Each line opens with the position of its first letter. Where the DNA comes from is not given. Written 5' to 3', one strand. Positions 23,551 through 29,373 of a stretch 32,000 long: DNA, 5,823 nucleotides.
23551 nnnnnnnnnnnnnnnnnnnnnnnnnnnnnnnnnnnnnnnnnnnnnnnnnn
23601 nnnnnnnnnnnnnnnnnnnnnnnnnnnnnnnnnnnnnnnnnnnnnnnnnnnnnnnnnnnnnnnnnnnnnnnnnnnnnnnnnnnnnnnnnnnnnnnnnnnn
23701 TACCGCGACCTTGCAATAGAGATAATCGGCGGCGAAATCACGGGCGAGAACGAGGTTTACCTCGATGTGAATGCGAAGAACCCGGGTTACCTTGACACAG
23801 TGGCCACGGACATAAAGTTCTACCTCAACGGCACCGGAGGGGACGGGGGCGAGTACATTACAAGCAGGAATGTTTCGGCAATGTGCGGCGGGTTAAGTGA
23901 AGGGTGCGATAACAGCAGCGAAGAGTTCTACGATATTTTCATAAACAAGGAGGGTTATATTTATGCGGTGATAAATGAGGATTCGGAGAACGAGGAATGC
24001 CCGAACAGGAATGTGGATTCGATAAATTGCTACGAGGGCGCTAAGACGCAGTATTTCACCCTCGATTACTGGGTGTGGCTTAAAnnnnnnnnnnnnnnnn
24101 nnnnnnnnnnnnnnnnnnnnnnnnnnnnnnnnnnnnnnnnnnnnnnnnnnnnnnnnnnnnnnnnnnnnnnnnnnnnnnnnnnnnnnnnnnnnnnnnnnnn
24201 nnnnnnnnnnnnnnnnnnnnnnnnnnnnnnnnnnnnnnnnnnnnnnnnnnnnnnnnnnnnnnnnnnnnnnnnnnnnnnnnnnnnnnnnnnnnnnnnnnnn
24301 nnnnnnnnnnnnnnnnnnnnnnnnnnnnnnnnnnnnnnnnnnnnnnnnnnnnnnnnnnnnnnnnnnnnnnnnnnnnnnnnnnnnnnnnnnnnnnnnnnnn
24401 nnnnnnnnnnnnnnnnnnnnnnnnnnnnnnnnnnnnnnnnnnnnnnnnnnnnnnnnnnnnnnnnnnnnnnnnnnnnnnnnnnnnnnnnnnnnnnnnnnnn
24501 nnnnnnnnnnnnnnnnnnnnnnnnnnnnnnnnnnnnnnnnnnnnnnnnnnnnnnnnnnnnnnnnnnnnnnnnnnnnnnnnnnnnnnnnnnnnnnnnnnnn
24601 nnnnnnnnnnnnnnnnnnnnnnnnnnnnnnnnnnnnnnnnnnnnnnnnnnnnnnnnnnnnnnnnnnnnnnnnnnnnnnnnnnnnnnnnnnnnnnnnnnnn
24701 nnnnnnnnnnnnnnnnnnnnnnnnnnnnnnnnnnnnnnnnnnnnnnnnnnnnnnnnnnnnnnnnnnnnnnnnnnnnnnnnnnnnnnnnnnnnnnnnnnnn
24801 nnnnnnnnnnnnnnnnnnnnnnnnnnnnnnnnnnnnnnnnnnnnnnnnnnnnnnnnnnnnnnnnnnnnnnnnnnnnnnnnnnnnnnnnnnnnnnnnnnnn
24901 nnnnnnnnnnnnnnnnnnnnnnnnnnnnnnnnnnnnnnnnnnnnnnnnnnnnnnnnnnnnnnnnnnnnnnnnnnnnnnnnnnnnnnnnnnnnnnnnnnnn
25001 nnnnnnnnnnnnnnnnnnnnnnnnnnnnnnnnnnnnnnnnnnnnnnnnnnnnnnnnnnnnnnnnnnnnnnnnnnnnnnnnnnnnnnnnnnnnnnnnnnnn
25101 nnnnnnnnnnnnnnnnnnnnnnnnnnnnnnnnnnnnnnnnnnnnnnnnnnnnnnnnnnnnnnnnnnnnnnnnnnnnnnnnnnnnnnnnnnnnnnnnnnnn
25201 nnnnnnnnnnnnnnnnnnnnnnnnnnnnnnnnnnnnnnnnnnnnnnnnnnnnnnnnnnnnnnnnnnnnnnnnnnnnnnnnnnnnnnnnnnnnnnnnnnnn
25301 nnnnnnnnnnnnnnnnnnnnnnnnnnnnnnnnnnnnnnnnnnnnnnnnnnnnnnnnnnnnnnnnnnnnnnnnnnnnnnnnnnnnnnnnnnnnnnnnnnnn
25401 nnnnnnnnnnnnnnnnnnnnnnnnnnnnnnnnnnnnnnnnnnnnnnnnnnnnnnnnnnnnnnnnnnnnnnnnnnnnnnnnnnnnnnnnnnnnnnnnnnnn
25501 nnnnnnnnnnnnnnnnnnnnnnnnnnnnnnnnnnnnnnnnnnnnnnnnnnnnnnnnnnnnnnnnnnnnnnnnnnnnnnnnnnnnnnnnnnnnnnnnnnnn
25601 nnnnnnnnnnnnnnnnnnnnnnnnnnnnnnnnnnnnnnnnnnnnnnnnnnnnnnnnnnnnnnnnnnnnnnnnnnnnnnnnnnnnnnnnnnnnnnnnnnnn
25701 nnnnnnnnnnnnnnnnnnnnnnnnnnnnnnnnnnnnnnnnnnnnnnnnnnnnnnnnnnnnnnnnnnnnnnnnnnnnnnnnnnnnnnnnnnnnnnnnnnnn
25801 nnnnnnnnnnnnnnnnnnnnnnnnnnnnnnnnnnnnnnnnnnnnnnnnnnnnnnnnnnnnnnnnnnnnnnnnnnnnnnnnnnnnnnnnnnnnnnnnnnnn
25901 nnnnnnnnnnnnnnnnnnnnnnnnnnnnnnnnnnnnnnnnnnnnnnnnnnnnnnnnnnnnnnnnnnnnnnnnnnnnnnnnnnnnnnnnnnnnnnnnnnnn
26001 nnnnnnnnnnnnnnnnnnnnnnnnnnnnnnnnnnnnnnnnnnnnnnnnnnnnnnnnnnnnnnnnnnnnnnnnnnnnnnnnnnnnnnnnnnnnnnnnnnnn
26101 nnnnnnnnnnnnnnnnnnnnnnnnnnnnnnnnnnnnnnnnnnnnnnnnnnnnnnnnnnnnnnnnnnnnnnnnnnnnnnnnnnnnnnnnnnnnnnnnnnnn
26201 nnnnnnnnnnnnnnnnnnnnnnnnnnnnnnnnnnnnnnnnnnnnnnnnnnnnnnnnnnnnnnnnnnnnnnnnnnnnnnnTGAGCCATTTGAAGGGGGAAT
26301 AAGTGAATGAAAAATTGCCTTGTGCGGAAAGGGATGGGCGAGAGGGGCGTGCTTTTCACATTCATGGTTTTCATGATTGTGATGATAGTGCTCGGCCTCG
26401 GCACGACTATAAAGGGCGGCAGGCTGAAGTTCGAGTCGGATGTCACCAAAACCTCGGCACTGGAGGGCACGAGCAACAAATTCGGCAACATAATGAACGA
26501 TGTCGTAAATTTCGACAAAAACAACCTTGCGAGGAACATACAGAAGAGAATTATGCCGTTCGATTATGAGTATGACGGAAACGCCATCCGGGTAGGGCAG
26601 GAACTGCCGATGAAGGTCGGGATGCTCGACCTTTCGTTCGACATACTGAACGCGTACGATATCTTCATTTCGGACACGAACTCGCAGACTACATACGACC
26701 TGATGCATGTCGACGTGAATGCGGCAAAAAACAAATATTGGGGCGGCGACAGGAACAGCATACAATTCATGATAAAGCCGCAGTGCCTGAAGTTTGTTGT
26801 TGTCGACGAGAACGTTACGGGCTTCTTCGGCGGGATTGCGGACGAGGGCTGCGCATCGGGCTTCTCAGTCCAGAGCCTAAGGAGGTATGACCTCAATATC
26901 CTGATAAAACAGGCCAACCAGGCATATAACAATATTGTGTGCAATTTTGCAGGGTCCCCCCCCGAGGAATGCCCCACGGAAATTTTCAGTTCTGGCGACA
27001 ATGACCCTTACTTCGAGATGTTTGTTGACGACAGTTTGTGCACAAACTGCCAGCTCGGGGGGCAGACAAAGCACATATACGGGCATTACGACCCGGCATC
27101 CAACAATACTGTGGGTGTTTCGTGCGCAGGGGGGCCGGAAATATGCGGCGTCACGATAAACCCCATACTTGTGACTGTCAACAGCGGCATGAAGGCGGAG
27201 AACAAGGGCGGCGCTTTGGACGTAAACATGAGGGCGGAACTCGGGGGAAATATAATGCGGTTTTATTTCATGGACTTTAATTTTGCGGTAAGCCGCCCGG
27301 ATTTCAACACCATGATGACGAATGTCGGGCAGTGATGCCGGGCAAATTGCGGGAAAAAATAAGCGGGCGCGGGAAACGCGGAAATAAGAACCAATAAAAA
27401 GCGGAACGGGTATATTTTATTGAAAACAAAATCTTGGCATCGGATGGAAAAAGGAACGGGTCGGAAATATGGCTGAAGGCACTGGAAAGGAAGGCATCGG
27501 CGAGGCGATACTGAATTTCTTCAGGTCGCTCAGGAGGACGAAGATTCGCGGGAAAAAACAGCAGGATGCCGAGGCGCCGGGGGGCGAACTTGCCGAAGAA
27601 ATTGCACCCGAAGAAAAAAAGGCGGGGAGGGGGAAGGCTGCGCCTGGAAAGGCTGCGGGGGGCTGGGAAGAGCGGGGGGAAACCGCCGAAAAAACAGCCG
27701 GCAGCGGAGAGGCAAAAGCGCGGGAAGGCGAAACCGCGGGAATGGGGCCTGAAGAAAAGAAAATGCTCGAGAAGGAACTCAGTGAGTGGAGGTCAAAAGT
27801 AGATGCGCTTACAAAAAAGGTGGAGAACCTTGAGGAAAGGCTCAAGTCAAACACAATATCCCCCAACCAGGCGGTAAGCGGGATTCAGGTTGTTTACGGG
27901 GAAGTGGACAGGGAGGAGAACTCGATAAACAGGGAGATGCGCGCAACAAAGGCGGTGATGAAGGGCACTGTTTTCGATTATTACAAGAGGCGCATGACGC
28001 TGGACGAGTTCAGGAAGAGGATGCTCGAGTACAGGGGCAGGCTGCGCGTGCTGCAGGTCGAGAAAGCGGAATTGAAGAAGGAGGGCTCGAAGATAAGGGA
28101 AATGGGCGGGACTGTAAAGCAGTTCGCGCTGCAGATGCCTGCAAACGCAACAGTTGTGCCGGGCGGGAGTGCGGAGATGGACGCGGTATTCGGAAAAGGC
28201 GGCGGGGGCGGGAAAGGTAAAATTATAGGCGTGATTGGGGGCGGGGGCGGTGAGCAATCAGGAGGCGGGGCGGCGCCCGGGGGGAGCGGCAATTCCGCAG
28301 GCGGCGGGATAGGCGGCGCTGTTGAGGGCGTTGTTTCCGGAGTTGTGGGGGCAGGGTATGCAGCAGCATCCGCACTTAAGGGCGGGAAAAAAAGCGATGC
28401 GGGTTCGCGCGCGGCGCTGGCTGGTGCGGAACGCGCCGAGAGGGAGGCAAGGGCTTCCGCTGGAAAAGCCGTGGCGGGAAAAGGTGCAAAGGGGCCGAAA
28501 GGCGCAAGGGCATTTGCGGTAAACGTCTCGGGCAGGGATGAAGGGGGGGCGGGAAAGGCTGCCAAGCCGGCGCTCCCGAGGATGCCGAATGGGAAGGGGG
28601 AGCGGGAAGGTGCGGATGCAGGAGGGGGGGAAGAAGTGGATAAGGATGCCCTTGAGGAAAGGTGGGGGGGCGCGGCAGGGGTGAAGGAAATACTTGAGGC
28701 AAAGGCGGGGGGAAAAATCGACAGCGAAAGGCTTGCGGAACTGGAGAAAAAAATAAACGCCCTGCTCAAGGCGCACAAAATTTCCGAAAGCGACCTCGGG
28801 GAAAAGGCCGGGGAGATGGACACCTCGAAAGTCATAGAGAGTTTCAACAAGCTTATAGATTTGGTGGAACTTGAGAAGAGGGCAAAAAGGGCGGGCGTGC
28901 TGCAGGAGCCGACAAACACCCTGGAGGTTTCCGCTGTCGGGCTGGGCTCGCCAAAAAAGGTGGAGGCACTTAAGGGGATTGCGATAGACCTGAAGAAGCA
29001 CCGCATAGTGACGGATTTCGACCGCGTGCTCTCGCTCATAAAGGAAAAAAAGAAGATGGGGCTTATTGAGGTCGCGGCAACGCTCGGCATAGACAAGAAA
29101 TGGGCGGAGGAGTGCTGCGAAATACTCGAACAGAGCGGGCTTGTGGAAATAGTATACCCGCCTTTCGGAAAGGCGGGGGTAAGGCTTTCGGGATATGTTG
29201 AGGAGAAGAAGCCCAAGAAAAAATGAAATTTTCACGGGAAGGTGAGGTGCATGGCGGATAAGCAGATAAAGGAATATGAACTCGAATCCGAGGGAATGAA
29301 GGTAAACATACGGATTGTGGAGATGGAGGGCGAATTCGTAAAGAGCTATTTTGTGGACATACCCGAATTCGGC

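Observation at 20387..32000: Complete-looking archaeal type IV pilus (Tad/Epd-like) locus with six class III signal peptide proteins, including two giant adhesin-like pilins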

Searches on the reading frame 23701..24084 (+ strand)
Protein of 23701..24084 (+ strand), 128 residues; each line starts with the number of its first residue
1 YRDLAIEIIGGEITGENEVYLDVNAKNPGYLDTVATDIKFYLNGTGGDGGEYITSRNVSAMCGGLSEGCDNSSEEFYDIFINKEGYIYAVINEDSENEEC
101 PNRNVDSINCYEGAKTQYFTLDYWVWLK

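Call 86: search_solved_structures(query=A4, max_evalue=1)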
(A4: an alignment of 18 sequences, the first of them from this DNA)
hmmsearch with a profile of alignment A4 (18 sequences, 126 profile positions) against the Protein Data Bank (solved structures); distinct sequences matched with E-value up to 1: 8.
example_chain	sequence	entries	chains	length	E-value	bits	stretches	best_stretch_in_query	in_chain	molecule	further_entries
2kl6_A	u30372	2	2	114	0.002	21.2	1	3-94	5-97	Uncharacterized protein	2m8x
3idu_A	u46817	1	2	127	0.0025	20.9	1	3-94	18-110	Uncharacterized protein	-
2kut_A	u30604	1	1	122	0.01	18.9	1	3-104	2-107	Uncharacterized protein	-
7fy1_A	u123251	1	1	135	0.085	16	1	34-109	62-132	Fatty acid-binding protein 9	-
4a60_A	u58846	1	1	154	0.12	15.5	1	34-109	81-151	FATTY ACID-BINDING PROTEIN 9 TESTIS LIPID-BINDING PROTEIN, TLBP, TESTIS-TYPE FATTY ACID-BI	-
7dys_A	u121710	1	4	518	0.14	15.3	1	16-104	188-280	Mucolipin-2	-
9y5i_A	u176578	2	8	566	0.16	15.1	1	16-104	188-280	Mucolipin-2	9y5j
1xtc_D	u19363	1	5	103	0.19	14.8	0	12-65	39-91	CHOLERA TOXIN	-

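Call 87: search_solved_structures(query=A4, max_evalue=0.02, show_alignments=3)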
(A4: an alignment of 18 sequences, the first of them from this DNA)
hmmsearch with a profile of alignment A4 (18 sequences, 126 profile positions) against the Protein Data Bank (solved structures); distinct sequences matched with E-value up to 0.02: 3.
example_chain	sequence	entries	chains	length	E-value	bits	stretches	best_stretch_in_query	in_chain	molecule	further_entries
2kl6_A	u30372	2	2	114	0.002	21.2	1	3-94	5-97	Uncharacterized protein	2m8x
3idu_A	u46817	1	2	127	0.0025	20.9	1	3-94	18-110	Uncharacterized protein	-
2kut_A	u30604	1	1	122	0.01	18.9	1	3-104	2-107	Uncharacterized protein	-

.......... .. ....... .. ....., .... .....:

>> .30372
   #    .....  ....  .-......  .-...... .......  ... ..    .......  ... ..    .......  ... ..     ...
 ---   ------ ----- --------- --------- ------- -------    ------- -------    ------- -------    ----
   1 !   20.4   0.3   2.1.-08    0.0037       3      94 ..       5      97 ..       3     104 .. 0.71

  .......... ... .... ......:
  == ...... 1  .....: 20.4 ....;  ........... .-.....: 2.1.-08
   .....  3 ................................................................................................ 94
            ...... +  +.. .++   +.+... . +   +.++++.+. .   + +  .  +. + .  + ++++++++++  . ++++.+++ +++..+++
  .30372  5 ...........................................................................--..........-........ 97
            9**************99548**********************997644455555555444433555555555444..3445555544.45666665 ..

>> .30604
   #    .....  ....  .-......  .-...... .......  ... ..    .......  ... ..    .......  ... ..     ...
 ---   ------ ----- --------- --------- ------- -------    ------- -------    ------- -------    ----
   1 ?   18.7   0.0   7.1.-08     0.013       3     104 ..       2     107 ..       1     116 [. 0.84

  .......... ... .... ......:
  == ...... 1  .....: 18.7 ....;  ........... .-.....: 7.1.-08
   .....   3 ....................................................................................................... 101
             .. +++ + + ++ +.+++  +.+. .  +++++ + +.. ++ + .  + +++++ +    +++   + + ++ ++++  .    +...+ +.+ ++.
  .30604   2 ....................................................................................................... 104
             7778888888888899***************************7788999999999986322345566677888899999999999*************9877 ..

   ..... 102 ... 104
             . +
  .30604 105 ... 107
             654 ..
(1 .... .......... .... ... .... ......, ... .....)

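Call 88: search_protein_families(library=pfam, proteins=[window:23701-24084:+], max_evalue=10)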
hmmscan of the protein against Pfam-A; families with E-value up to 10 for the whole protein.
seq(128 aa): 2 families
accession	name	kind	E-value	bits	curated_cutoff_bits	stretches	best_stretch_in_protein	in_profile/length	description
PF07705.17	CARDB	-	0.05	14.2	22.7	1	3-97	3-87/101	CARDB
PF24599.1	DUF7621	-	0.21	12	27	1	57-106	10-60/79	Family of unknown function (DUF7621)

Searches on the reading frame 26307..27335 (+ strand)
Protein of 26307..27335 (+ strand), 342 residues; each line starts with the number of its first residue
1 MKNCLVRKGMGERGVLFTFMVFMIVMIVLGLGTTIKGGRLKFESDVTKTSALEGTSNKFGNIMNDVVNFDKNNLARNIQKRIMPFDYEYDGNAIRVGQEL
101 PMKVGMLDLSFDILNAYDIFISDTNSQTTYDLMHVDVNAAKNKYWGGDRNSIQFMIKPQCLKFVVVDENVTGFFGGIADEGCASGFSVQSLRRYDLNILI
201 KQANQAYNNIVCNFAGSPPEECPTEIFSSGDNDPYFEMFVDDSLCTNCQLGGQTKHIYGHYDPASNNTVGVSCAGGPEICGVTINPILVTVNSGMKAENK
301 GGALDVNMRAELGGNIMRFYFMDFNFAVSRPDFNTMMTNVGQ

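Call 3: search_protein_families(library=pfam, proteins=[window:26307-27335:+], max_evalue=0.1)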
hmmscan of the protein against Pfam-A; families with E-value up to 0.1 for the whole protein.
window:26307-27335:+ (342 aa): 0 families

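Call 16: search_protein_families(library=ncbifam, proteins=[window:26307-27335:+], max_evalue=0.01)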
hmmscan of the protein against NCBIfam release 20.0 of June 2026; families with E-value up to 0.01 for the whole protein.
window:26307-27335:+ (342 aa): 0 families

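Call 80: search_solved_structures(query=window:26307-27335:+, max_evalue=1)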
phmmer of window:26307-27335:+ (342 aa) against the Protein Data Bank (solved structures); distinct sequences matched with E-value up to 1: 1.
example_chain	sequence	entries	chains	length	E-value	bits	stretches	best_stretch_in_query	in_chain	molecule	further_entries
8psn_B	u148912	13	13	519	0.49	12.8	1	9-71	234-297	Putative PB1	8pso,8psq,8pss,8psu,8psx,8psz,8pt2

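Call 96: search_protein_representatives(protein=window:26307-27335:+)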
Query: 342 residues. Proteins with E-value up to 0.001 (for the whole library): 134; up to 1e-10: 106; up to 1e-30: 48. The best 134 are listed.
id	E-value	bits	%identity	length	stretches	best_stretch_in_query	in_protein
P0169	5.4e-113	394.1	56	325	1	10-339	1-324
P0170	1.6e-68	247.9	47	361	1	20-340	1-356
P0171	3.7e-65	236.8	36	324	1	10-339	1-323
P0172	4.5e-65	236.5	37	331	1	10-339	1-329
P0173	2.8e-57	210.9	34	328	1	10-339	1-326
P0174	1.8e-54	201.7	34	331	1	13-339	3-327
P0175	3.6e-54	200.7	37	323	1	10-335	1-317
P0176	2.8e-51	191.2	34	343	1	10-339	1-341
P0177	3.0e-50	187.8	33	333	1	10-339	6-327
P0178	4.7e-50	187.1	34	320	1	11-339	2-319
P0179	2.1e-49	185.0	33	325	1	10-338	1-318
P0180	2.3e-49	184.9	31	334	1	10-338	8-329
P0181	1.5e-48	182.2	34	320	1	11-339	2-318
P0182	3.5e-45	171.1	31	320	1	13-332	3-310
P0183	3.7e-45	171.0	31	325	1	10-339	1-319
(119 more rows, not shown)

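Call 98: search_protein_families(library=pfam, alignment_id=A5, max_evalue=0.01)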
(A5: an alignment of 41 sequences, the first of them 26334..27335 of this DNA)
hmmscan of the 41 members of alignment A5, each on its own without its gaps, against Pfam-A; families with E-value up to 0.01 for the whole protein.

A. member 1, window:26334-27335:+ (333 aa): 0 families

B. families by the number of members that match (of 41 scanned): 6 families
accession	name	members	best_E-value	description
PF13385.13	Laminin_G_3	1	1.1e-18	Concanavalin A-like lectin/glucanases superfamily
PF07581.17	Glug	1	6.9e-08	The GLUG motif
PF00354.24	Pentaxin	1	9.7e-07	Pentaxin family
PF13948.11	DUF4215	1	0.00017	Domain of unknown function (DUF4215)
PF09259.16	Fve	1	0.0034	Fungal immunomodulatory protein Fve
PF13623.11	SurA_N_2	1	0.0062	SurA-like N-terminal domain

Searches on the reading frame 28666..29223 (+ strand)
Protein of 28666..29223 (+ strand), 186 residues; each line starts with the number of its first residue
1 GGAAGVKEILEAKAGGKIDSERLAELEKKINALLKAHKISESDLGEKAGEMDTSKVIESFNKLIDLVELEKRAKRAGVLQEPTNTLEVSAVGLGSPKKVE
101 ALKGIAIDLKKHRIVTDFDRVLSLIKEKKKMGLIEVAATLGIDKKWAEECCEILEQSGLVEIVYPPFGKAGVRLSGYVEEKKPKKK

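Call 36: find_homologous_proteins(query=window:28666-29223:+, max_evalue=0.001)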
Query window:28666-29223:+ (186 aa): 3 proteins with E <= 0.001 among 862 candidates.
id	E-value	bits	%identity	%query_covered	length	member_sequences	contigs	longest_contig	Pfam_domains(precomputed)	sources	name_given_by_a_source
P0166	1.0e-23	103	39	91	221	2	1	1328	-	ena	-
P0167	7.3e-16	77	39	80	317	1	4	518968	-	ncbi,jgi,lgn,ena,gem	-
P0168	3.5e-14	72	31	85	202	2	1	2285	-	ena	-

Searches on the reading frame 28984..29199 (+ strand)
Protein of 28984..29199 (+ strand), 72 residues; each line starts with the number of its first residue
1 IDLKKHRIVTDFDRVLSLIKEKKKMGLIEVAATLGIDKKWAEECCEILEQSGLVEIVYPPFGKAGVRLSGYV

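Call 41: search_solved_structures(query=A2, max_evalue=10)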
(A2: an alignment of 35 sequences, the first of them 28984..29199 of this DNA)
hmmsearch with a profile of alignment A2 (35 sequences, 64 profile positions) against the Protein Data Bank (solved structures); distinct sequences matched with E-value up to 10: 179 (the best 60 are shown).
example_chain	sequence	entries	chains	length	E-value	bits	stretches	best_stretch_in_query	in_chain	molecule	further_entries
1i1g_A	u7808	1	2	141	3.5e-08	36.2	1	12-52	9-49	TRANSCRIPTIONAL REGULATOR LRPA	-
1mkm_A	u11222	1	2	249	1.2e-05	28.1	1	15-51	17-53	IclR transcriptional regulator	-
7olc_SZ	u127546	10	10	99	1.6e-05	27.6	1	9-52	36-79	40S ribosomal protein S25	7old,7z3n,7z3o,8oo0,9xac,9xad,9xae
7r81_a2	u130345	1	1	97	0.00018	24.3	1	8-52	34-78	40S ribosomal protein S25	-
6zj3_Sa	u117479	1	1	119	0.00023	23.9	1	10-52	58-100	Ribosomal protein eS25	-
6wvs_A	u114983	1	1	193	0.00025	23.8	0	6-28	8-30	DeNovoTIM15 hyperstable de novo TIM barrel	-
7fby_A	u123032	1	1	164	0.00025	23.8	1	12-52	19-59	Transcriptional regulatory protein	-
9w4v_A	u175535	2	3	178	0.00031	23.5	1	12-52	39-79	Uncharacterized HTH-type transcriptional regulator PH0140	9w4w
2cyy_A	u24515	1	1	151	0.0004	23.2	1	11-52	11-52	Putative HTH-type transcriptional regulator PH1519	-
1uly_A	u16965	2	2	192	0.0004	23.2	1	11-54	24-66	hypothetical protein PH1932 | hypothetical transcription regulator protein, PH1932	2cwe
1ri7_A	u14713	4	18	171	0.00052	22.8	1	11-52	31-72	Putative transcriptional regulator | Putative HTH-type transcriptional regulator PH1519 | Uncharacterized HTH-type transcriptional regulator PH1519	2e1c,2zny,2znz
2d1h_A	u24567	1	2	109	0.00058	22.6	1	6-51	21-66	109aa long hypothetical transcriptional regulator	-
2ia0_A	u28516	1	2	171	0.00071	22.4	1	10-52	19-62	Putative HTH-type transcriptional regulator PF0864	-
1sfx_A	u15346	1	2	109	0.00071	22.3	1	11-52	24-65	Conserved hypothetical protein AF2008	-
9isw_A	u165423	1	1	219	0.0019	21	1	16-53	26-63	Transcriptional regulator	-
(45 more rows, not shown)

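Call 42: search_protein_families(library=pfam, alignment_id=A2, max_evalue=1)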
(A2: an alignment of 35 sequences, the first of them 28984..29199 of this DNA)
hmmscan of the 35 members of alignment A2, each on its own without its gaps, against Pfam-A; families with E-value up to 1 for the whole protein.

A. member 1, window:28984-29199:+ (72 aa): 5 families
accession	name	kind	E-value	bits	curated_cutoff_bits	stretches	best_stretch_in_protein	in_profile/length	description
PF06163.17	DUF977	-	0.048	14.2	22.1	1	13-54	15-57/134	Bacterial protein of unknown function (DUF977)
PF10007.15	DUF2250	-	0.15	12.6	24.4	0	32-56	30-54/93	Uncharacterized protein conserved in archaea (DUF2250)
PF24101.1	eWH_GTF3C1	-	0.16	12.1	30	1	3-57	17-64/110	GTF3C1, extended winged-helix domain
PF09339.16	HTH_IclR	-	0.18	12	22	1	14-55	7-49/52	IclR helix-turn-helix domain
PF25212.1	HVO_A0114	-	0.21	11.9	27.6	1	15-56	27-68/84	HVO_A0114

B. families by the number of members that match (of 35 scanned): 104 families (the first 25 are shown)
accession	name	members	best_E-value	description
PF01978.25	TrmB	16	1.1e-06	Sugar-specific transcriptional regulator TrmB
PF08220.18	HTH_DeoR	14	0.00018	DeoR-like helix-turn-helix domain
PF01047.28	MarR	12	1.1e-05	MarR family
PF13518.12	HTH_28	12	2.1e-05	Helix-turn-helix domain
PF25212.1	HVO_A0114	11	1.7e-05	HVO_A0114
PF02082.26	Rrf2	11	0.0034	Iron-dependent Transcriptional regulator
PF13384.12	HTH_23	9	0.0014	Homeodomain-like domain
PF19187.6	HTH_PafC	9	0.0022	PafC helix-turn-helix domain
PF09339.16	HTH_IclR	8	1.2e-05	IclR helix-turn-helix domain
PF01022.26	HTH_5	8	0.00016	Bacterial regulatory protein, arsR family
PF13412.12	HTH_24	8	0.00017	Winged helix-turn-helix DNA-binding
PF12802.13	MarR_2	7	0.00048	MarR family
PF08279.18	HTH_11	7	0.004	HTH domain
PF09012.17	FeoC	6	0.0035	FeoC like transcriptional regulator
PF02002.24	TFIIE_alpha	6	0.0044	TFIIE alpha subunit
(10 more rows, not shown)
